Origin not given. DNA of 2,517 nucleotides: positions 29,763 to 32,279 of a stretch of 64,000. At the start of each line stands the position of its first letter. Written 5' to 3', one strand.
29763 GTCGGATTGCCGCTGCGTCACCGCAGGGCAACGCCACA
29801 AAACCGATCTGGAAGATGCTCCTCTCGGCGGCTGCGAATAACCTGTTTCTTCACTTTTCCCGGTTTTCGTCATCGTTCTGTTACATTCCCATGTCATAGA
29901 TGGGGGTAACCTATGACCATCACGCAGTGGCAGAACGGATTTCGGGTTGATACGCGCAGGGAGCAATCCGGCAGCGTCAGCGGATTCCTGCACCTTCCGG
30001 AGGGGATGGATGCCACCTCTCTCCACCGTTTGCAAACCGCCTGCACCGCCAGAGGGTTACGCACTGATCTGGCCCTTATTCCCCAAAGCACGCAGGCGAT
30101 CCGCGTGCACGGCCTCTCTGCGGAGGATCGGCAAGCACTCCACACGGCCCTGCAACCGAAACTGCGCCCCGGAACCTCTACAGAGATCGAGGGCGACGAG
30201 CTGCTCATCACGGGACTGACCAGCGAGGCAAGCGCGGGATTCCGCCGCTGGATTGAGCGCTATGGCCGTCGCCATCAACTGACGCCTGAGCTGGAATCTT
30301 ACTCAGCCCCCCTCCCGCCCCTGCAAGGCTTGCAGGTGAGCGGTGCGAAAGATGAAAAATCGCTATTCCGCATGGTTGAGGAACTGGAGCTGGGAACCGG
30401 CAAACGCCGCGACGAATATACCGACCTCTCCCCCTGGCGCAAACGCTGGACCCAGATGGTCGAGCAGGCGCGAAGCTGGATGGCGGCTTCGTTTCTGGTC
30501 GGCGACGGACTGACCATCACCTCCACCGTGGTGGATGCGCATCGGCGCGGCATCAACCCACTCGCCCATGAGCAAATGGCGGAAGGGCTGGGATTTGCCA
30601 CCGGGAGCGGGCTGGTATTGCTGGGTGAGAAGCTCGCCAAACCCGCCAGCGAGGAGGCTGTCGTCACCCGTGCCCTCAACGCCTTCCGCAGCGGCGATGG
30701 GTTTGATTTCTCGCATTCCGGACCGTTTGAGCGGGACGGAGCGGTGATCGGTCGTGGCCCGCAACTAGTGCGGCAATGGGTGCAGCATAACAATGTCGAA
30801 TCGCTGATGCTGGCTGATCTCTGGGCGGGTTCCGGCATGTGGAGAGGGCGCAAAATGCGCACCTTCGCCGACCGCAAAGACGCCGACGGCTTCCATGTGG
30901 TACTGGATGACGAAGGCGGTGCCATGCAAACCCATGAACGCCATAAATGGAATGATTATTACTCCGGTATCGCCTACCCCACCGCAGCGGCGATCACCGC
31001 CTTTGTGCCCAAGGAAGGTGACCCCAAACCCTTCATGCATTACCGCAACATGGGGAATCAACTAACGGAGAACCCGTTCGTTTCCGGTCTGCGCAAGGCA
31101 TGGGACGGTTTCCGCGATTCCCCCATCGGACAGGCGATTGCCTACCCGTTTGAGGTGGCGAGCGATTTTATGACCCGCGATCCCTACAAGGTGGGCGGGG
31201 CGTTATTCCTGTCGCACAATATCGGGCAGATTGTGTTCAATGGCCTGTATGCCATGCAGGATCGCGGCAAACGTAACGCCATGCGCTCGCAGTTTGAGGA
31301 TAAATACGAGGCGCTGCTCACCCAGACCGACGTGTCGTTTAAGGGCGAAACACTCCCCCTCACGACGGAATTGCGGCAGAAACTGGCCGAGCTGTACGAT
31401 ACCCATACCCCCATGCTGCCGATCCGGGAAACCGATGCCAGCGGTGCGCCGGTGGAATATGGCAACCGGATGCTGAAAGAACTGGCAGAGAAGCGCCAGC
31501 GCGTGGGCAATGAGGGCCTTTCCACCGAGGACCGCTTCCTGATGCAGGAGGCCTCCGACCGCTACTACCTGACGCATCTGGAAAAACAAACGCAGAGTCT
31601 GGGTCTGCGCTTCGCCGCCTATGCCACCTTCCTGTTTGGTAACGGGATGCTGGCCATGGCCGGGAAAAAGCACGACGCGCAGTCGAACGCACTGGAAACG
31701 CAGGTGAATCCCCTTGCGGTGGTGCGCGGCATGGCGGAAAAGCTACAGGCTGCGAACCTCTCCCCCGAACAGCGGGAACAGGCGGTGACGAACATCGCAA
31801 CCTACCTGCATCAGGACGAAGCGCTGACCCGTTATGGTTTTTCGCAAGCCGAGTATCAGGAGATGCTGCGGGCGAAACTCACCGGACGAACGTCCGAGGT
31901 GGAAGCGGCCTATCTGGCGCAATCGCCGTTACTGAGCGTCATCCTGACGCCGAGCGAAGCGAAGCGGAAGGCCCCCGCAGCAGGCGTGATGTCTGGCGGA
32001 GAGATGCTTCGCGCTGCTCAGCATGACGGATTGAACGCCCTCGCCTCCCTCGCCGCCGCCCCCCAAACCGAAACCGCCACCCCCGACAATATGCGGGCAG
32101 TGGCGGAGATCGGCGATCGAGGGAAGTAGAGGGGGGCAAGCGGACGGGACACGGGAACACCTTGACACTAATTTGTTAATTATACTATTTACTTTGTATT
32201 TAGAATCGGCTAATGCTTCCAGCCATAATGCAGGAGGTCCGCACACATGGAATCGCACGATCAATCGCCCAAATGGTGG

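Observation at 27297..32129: Operon of two large prepilin-type proteins plus a 738-aa unknown protein, with no pilus assembly genes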

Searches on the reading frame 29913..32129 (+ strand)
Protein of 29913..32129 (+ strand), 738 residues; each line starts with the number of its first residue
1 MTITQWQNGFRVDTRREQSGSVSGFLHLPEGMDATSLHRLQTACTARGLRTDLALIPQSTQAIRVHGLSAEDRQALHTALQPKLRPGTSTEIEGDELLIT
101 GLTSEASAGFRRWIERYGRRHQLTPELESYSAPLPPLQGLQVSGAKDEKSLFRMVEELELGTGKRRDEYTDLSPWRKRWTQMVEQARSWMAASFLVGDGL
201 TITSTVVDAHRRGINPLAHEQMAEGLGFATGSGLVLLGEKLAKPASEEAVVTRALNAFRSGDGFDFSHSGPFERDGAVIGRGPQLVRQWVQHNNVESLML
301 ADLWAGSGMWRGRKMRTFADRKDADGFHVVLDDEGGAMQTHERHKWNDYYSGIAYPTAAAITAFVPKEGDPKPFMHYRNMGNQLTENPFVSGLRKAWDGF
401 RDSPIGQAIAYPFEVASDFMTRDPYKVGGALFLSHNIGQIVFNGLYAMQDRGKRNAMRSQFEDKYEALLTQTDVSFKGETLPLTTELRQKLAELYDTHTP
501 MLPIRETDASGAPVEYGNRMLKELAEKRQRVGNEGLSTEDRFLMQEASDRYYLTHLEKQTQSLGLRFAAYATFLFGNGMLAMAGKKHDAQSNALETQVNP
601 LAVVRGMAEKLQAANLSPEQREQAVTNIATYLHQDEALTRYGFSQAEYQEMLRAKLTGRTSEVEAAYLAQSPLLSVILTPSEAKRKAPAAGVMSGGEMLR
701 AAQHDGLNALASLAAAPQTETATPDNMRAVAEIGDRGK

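Call 3: search_protein_families(library=pfam, proteins=[window:29913-32129:+], max_evalue=1)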
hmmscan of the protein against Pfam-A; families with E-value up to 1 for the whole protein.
window:29913-32129:+ (738 aa): 2 families
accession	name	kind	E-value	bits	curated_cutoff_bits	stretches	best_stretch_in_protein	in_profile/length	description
PF00512.31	HisKA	-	0.041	14.4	26.9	1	599-625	15-41/66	His Kinase A (phospho-acceptor) domain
PF21687.3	T2SSK_1st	-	0.26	12.5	26.2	0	611-654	27-70/107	Type II secretion system (T2SS), protein K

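Call 4: search_protein_families(library=ncbifam, proteins=[window:29913-32129:+], max_evalue=1)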
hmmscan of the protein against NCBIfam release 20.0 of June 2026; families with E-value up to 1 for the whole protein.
window:29913-32129:+ (738 aa): 0 families

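Call 7: find_homologous_proteins(query=window:29913-32129:+)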
Query window:29913-32129:+ (738 aa): 1 proteins with E <= 0.001 among 8000 candidates.
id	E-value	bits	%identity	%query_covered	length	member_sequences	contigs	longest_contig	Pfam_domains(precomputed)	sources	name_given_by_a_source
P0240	0.0e+0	1668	100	100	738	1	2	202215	-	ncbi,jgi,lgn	jgi:hypothetical protein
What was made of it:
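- Tried and rejected: Word-indexed homology search for O3 found only itself (call 7).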

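Call 22: search_protein_representatives(protein=window:29913-32129:+)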
Query: 738 residues. Proteins with E-value up to 0.001 (for the whole library): 15; up to 1e-10: 12; up to 1e-30: 10. The best 15 are listed.
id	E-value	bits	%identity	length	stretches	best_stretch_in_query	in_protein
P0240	0.0e+00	1668.2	100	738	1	1-738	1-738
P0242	9.0e-103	361.3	37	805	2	3-473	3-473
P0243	2.3e-95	336.8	34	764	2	1-468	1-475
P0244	5.4e-95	335.6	35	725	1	2-683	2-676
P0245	1.7e-67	244.7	29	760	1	16-668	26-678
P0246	5.7e-52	193.4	31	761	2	89-468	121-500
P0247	1.3e-49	185.6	25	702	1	12-663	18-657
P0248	3.2e-48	181.0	27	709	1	2-659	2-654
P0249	1.9e-46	175.1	29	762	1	25-666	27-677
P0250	2.3e-32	128.6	29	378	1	2-369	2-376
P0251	1.2e-30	122.9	26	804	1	143-632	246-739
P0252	1.1e-12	63.6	25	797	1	3-450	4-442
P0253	3.3e-10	55.4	22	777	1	5-674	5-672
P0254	5.5e-10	54.6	23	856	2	25-371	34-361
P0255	5.8e-05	38.0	27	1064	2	328-440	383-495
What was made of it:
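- Tried and rejected: The full HMMER scan was needed to find its 14 relatives (call 22).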

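Call 27: find_encoding_contigs(protein=P0244, flank=8000, max_places=2)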
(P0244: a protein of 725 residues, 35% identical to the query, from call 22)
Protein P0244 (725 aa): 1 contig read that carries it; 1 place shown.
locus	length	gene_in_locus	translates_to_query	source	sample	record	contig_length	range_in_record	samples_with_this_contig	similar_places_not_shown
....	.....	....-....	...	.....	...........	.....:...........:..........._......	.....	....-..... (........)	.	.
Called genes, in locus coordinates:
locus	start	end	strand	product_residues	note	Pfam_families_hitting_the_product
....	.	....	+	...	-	?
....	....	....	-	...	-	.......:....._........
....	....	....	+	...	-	-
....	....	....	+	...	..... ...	-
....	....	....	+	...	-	-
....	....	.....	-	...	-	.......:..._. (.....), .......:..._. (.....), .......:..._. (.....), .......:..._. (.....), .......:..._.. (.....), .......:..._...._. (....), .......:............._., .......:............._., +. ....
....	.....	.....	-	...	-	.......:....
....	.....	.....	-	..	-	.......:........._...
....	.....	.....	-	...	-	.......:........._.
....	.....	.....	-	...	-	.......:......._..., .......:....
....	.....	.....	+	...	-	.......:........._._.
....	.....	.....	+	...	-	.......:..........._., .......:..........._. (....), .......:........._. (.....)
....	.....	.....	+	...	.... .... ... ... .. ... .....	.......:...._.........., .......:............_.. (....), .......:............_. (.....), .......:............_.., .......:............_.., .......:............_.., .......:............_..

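Call 41: search_protein_families(library=pfam, proteins=[L063:4001-6142:+, L079:15566-17359:-, L057:17828-19549:-, L070:2436-4829:+, L056:2532-4340:-, L051:4382-6898:+, L027:11430-13643:+, L029:10353-11030:-, L032:2759-4999:+, L063:1012-3045:+], max_evalue=0.001)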
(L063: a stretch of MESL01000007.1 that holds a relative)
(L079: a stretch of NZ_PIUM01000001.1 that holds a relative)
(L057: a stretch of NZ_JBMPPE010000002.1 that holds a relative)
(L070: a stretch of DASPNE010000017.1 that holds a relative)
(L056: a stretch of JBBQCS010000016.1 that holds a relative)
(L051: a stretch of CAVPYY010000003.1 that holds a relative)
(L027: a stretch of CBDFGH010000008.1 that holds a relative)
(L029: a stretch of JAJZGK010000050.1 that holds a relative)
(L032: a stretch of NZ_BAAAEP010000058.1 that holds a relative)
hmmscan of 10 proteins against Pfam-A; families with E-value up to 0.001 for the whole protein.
L063:4001-6142:+ (713 aa): 6 families
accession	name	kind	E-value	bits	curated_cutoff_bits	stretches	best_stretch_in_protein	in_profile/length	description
PF00437.27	T2SSE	-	1.2e-121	406.3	24.9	1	322-702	6-369/370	Type II/IV secretion system protein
PF05157.20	MshEN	-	4e-12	46.4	23.1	1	207-295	4-89/90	MshEN domain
PF13401.12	AAA_22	-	0.00049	20.9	27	0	457-493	4-42/130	AAA domain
PF25199.1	nSTAND_NTPase5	-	0.0006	20.1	34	0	456-502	39-86/145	Novel STAND NTPase 5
PF13604.12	AAA_30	-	0.00062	20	27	0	442-489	2-49/191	AAA domain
PF13191.12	AAA_16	-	0.00076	20.5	32.6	0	456-486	23-52/167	AAA ATPase domain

L079:15566-17359:- (597 aa): 0 families

L057:17828-19549:- (573 aa): 13 families
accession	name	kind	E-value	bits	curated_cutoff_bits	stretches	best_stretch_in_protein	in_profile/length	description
PF14559.12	TPR_19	-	6.5e-18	65.3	25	2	397-458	4-64/68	Tetratricopeptide repeat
PF07719.23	TPR_2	-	1.1e-13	50.5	27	0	518-547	1-30/34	Tetratricopeptide repeat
PF13432.12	TPR_16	-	3.5e-12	47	32.7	1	397-451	10-64/65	Tetratricopeptide repeat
PF13431.12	TPR_17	-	4.5e-12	45.7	24.4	0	474-505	3-34/34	Tetratricopeptide repeat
PF00515.34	TPR_1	-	5.3e-11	42.3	27.8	0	522-547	5-30/34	Tetratricopeptide repeat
PF13176.12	TPR_7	-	2.2e-10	40.2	27.9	0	487-514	2-29/36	Tetratricopeptide repeat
PF13181.12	TPR_8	-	2.7e-09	36.9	25.7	0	518-547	1-30/34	Tetratricopeptide repeat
PF13428.12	TPR_14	-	3.8e-09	36.8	23.5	0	487-525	4-42/44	Tetratricopeptide repeat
PF23914.1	TPR_CcmH_CycH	-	1.2e-06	28.9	42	0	401-451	104-154/158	Cytochrome c-type biogenesis protein H TPR domain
PF13174.12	TPR_6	-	1.7e-05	25.6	26.3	0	419-450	1-32/33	Tetratricopeptide repeat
PF24575.1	TPR_Slam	-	5.7e-05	23.9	35.2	1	408-505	5-102/104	Surface lipoprotein assembly modifier, N-terminal TPR repeats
PF13424.12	TPR_12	-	0.00017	22.2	30.1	0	461-513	14-74/77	Tetratricopeptide repeat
PF25063.1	ARM_TT21_C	-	0.00044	20.6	35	0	403-527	40-173/209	Tetratricopeptide repeat protein 21 C-terminal ARM domain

L070:2436-4829:+ (797 aa): 6 families
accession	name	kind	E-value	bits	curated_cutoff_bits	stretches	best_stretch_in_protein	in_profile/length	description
PF02518.31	HATPase_c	-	2e-30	105.9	26.4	1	389-502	2-109/111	Histidine kinase-, DNA gyrase B-, and HSP90-like ATPase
PF00072.30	Response_reg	-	6.2e-27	94.4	30.2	1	542-656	1-110/111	Response regulator receiver domain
PF00512.31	HisKA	-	1.7e-20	73.2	26.9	1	276-341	1-66/66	His Kinase A (phospho-acceptor) domain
PF17152.10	CHASE8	-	1.4e-13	51.4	27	1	43-146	2-101/102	Periplasmic sensor domain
PF01627.28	Hpt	-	2.1e-11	44.4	24.6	1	700-780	1-81/84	Hpt domain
PF00672.30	HAMP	-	1.1e-06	29.3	25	1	185-232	6-52/53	HAMP domain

L056:2532-4340:- (602 aa): 20 families
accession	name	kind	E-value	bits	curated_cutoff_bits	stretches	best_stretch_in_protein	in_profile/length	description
PF00005.33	ABC_tran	-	7.4e-50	169.5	25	2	299-433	2-137/137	ABC transporter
PF13304.12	AAA_21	-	9.5e-18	65.7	27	1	35-54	3-22/304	AAA domain, putative AbiEii toxin, Type IV TA system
PF16326.10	ABC_tran_CTD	-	2.9e-15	56.7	32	1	527-595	1-68/69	ABC transporter C-terminal domain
PF02463.25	SMC_N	-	1.5e-11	44.6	40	0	358-472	94-210/220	RecF/RecN/SMC N terminal domain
PF13555.12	AAA_29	-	6.4e-08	32.7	27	0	30-57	22-48/61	P-loop containing region of AAA domain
PF13604.12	AAA_30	-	4.3e-07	30.3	27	0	313-344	23-54/191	AAA domain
PF13476.12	AAA_23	-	9.9e-07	30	27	0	314-332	25-43/201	AAA domain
PF12848.13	ABC_tran_Xtn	-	1.2e-06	29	25.9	1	200-262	14-78/85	ABC transporter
PF13401.12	AAA_22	-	2e-06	28.6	27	0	34-172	8-121/130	AAA domain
PF13191.12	AAA_16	-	4.5e-06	27.7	32.6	0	311-449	27-158/167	AAA ATPase domain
PF25199.1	nSTAND_NTPase5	-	9.3e-06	26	34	0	31-64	40-74/145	Novel STAND NTPase 5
PF13521.12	AAA_28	-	2.3e-05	25.1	27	0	310-356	1-43/164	AAA domain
PF05729.18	NACHT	-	2.6e-05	24.5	26.7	0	33-54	2-23/167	NACHT domain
PF01926.29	MMR_HSR1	-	7.1e-05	23.3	21.9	0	310-337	1-27/113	50S ribosome-binding GTPase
PF13479.12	AAA_24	-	0.00022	21.6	27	0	31-51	2-22/195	AAA domain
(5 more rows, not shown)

L051:4382-6898:+ (838 aa): 1 family
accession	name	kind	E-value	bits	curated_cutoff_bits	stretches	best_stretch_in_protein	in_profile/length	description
PF00482.28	T2SSF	-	9.6e-52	174.6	25.2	2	706-827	1-124/125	Type II secretion system (T2SS), protein F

L027:11430-13643:+ (737 aa): 3 families
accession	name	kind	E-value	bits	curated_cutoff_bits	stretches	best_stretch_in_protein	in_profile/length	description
PF19030.6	TSP1_ADAMTS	-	3.9e-19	69.1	23.8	3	636-691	1-51/55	Thrombospondin type 1 domain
PF07963.17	N_methyl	-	1.1e-06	28.4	21.2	1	161-185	2-26/27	Prokaryotic N-terminal methylation motif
PF00090.25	TSP_1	-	8.9e-06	26.3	21.6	0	443-465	6-28/49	Thrombospondin type 1 domain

L029:10353-11030:- (225 aa): 0 families

L032:2759-4999:+ (746 aa): 0 families

L063:1012-3045:+ (677 aa): 2 families
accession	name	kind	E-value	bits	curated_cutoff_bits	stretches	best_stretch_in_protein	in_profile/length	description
PF00263.26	Secretin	-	3.9e-36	124.6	27.5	1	447-636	2-168/169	Bacterial type II and III secretion system protein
PF07655.18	Secretin_N_2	-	0.00038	21.3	23.4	0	219-279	4-78/91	Secretin N-terminal domain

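Call 44: search_protein_families(library=ncbifam, proteins=[L063:9989-10822:+, L063:10831-12039:+, L063:12380-13144:+, L056:9974-10750:+, L056:10735-11496:+, L056:9102-9878:+, L079:15566-17359:-, L029:10353-11030:-, L032:2759-4999:+, L063:4001-6142:+], max_evalue=0.01)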
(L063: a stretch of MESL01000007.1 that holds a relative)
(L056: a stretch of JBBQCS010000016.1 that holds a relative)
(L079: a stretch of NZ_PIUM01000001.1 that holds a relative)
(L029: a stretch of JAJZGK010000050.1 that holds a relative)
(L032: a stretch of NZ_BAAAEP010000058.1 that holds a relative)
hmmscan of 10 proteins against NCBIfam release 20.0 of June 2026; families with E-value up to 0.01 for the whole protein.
L063:9989-10822:+ (277 aa): 7 families
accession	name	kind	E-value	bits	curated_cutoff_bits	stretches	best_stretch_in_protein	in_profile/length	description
TIGR01710.1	typeII_sec_gspG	equivalog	1.6e-10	41.2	88.85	1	16-130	2-101/134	type II secretion system major pseudopilin GspG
NF041775.1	typeIV_PilA_Myxo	equivalog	3.3e-05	23.9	400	1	14-68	10-64/214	type IV pilin protein PilA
NF040999.1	pilin_ComGC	equivalog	3.4e-05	23.9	75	1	16-64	3-51/84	competence type IV pilus major pilin ComGC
TIGR01708.2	typeII_sec_gspH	equivalog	9.2e-05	22.5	80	1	16-58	3-45/169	type II secretion system minor pseudopilin GspH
NF041013.1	T4P_ComGE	equivalog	0.0014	18.7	49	1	16-60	5-50/83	competence type IV pilus minor pilin ComGE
TIGR02532.1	IV_pilin_GFxxxE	domain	0.0044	16.8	16.3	1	15-35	2-22/24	prepilin-type N-terminal cleavage/methylation domain-containing protein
NF007862.0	PRK10574.1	equivalog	0.0052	16.9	138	0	15-44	5-34/145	prepilin peptidase-dependent pilin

L063:10831-12039:+ (402 aa): 0 families

L063:12380-13144:+ (254 aa): 5 families
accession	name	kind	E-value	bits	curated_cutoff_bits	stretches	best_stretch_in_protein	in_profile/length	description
TIGR01708.2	typeII_sec_gspH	equivalog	2.6e-06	27.6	80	1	44-85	1-43/169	type II secretion system minor pseudopilin GspH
TIGR01710.1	typeII_sec_gspG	equivalog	3.4e-06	27.1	88.85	1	45-107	1-64/134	type II secretion system major pseudopilin GspG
TIGR02532.1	IV_pilin_GFxxxE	domain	1.9e-05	24.3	16.3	1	44-67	1-24/24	prepilin-type N-terminal cleavage/methylation domain-containing protein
NF041775.1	typeIV_PilA_Myxo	equivalog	0.0018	18.3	400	1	36-199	1-170/214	type IV pilin protein PilA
NF040999.1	pilin_ComGC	equivalog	0.0032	17.6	75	1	44-63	1-20/84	competence type IV pilus major pilin ComGC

L056:9974-10750:+ (258 aa): 5 families
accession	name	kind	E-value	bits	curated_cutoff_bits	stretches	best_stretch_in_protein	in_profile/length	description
TIGR02532.1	IV_pilin_GFxxxE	domain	2.9e-07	30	16.3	1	10-31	1-22/24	prepilin-type N-terminal cleavage/methylation domain-containing protein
TIGR01710.1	typeII_sec_gspG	equivalog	8.1e-06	25.9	88.85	1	11-71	1-61/134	type II secretion system major pseudopilin GspG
TIGR01708.2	typeII_sec_gspH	equivalog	0.0008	19.4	80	1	11-37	2-28/169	type II secretion system minor pseudopilin GspH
NF041775.1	typeIV_PilA_Myxo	equivalog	0.0039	17.2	400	0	9-54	9-54/214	type IV pilin protein PilA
TIGR01711.1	gspJ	equivalog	0.01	15.7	64.85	0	12-61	2-52/192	type II secretion system minor pseudopilin GspJ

L056:10735-11496:+ (253 aa): 0 families

L056:9102-9878:+ (258 aa): 6 families
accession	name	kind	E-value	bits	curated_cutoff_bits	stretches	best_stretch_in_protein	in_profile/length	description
TIGR01708.2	typeII_sec_gspH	equivalog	4.9e-07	29.9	80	1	22-76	1-53/169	type II secretion system minor pseudopilin GspH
TIGR02532.1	IV_pilin_GFxxxE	domain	1.1e-06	28.2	16.3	1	22-44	1-23/24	prepilin-type N-terminal cleavage/methylation domain-containing protein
TIGR01710.1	typeII_sec_gspG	equivalog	3.1e-05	24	88.85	1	23-86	1-65/134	type II secretion system major pseudopilin GspG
NF007862.0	PRK10574.1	equivalog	0.0026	17.9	138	1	19-69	1-52/145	prepilin peptidase-dependent pilin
NF007800.0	PRK10506.1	equivalog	0.0044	16.8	158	1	17-66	3-53/163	prepilin peptidase-dependent protein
NF040999.1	pilin_ComGC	equivalog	0.0068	16.6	75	0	22-68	1-55/84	competence type IV pilus major pilin ComGC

L079:15566-17359:- (597 aa): 0 families

L029:10353-11030:- (225 aa): 0 families

L032:2759-4999:+ (746 aa): 0 families

L063:4001-6142:+ (713 aa): 25 families
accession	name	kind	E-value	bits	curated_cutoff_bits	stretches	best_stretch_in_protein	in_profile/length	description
TIGR02538.1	type_IV_pilB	equivalog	1.3e-143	479.6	675.65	1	152-705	2-562/564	type IV-A pilus assembly ATPase PilB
TIGR02533.1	type_II_gspE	equivalog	9.2e-143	476.4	630.25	1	222-704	2-485/486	type II secretion system ATPase GspE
NF007755.0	PRK10436.1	equivalog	1.9e-121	406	617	1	231-706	16-460/465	type II secretion system protein GspE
NF053534.1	T4PilAsmATPsTfpB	equivalog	9.7e-121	404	850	1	321-705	198-582/584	type IV pilus assembly ATPase TfpB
NF041000.1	ATPase_ComGA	equivalog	4.5e-69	232.4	300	1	330-595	2-266/267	competence type IV pilus ATPase ComGA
TIGR01420.1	pilT_fam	subfamily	8.6e-50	169.9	319.1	1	329-602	3-276/343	PilT/PilU family type 4a pilus ATPase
TIGR02525.1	plasmid_TraJ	equivalog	8.9e-25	87.4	368.3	1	398-574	91-272/372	plasmid transfer ATPase TraJ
TIGR02524.1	dot_icm_DotB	equivalog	5e-22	78.6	463.3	1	453-589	129-273/358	Dot/Icm type IV secretion system ATPase DotB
NF058587.1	archaellum_moto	equivalog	7.4e-21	74.5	550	1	458-572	275-394/527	archaellum flagellar ATPase motor FlaI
TIGR02782.1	TrbB_P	equivalog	9.5e-17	61.2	304.55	1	408-574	85-255/303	P-type conjugative transfer ATPase TrbB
NF053729.1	c-di-GMP_motif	domain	1e-16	60.4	38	1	151-202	1-52/53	cyclic di-GMP-binding domain-containing protein, MshE-related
TIGR03819.1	heli_sec_ATPase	hypoth_equivalog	3e-14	53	373.15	1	376-576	99-302/340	TadA family conjugal transfer-associated ATPase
NF010407.0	PRK13833.1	subfamily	8.5e-14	51.7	499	1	410-575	95-263/323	conjugal transfer protein TrbB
TIGR02788.1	VirB11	equivalog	1.1e-13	50.8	249.95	1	454-577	141-268/308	P-type DNA transfer ATPase VirB11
NF008411.1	PRK11234.1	equivalog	2.1e-12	46.3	1170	1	151-293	483-620/723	cyclic di-3',5'-guanylate-activated glycosyltransferase NfrB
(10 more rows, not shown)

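Call 47: search_solved_structures(query=A1, max_evalue=1)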
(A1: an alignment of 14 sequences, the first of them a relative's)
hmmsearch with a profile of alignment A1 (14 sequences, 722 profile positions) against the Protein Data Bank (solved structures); distinct sequences matched with E-value up to 1: 1.
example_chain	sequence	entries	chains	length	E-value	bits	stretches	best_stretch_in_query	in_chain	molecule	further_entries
2p5k_A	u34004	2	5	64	0.58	11.6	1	33-61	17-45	Arginine repressor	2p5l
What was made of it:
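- On SPOR domain proteins (PF05036), considered for O3: The PDB profile search found no SPOR structure (call 47).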

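Call 69: search_protein_families(library=pfam, proteins=[L016:9956-13963:+, L017:7511-10978:+, L010:9932-11452:+, L015:9941-11632:+, L014:9935-11596:+, L016:7991-9946:+, L017:5507-7507:+], max_evalue=0.001)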
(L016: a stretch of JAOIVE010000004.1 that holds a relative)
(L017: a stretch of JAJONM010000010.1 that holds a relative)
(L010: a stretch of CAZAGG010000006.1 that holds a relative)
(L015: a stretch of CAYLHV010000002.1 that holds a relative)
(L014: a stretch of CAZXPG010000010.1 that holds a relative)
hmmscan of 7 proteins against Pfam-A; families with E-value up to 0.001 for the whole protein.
L016:9956-13963:+ (1335 aa): 1 family
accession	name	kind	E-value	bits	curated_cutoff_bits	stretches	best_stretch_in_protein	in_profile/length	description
PF13385.13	Laminin_G_3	-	1.4e-13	51.7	27.6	1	1177-1315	17-149/151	Concanavalin A-like lectin/glucanases superfamily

L017:7511-10978:+ (1155 aa): 2 families
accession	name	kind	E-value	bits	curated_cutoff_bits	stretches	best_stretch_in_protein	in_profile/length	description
PF13385.13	Laminin_G_3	-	1.4e-24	87.4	27.6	3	746-874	30-149/151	Concanavalin A-like lectin/glucanases superfamily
PF22925.3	TS_C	-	1.1e-05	25.5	27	0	795-872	123-201/202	Trans-sialidase, C-terminal domain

L010:9932-11452:+ (506 aa): 1 family
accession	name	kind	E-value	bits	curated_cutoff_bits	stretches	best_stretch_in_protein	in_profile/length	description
PF07963.17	N_methyl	-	4.2e-05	23.4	21.2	1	19-43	1-25/27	Prokaryotic N-terminal methylation motif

L015:9941-11632:+ (563 aa): 1 family
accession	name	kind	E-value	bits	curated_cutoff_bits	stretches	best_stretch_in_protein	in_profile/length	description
PF07963.17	N_methyl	-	4.2e-05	23.4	21.2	1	18-42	1-25/27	Prokaryotic N-terminal methylation motif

L014:9935-11596:+ (553 aa): 2 families
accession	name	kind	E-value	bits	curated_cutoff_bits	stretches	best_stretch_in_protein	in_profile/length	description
PF07963.17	N_methyl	-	6.4e-05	22.8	21.2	1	22-45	2-25/27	Prokaryotic N-terminal methylation motif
PF13385.13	Laminin_G_3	-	0.0002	21.9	27.6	1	479-535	93-149/151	Concanavalin A-like lectin/glucanases superfamily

L016:7991-9946:+ (651 aa): 1 family
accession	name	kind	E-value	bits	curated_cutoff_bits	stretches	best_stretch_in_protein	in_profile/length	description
PF13385.13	Laminin_G_3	-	2.1e-06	28.4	27.6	1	500-632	16-147/151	Concanavalin A-like lectin/glucanases superfamily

L017:5507-7507:+ (666 aa): 1 family
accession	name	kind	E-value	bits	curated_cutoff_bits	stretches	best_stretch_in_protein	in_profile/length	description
PF07963.17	N_methyl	-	0.00032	20.6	21.2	1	17-38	3-24/27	Prokaryotic N-terminal methylation motif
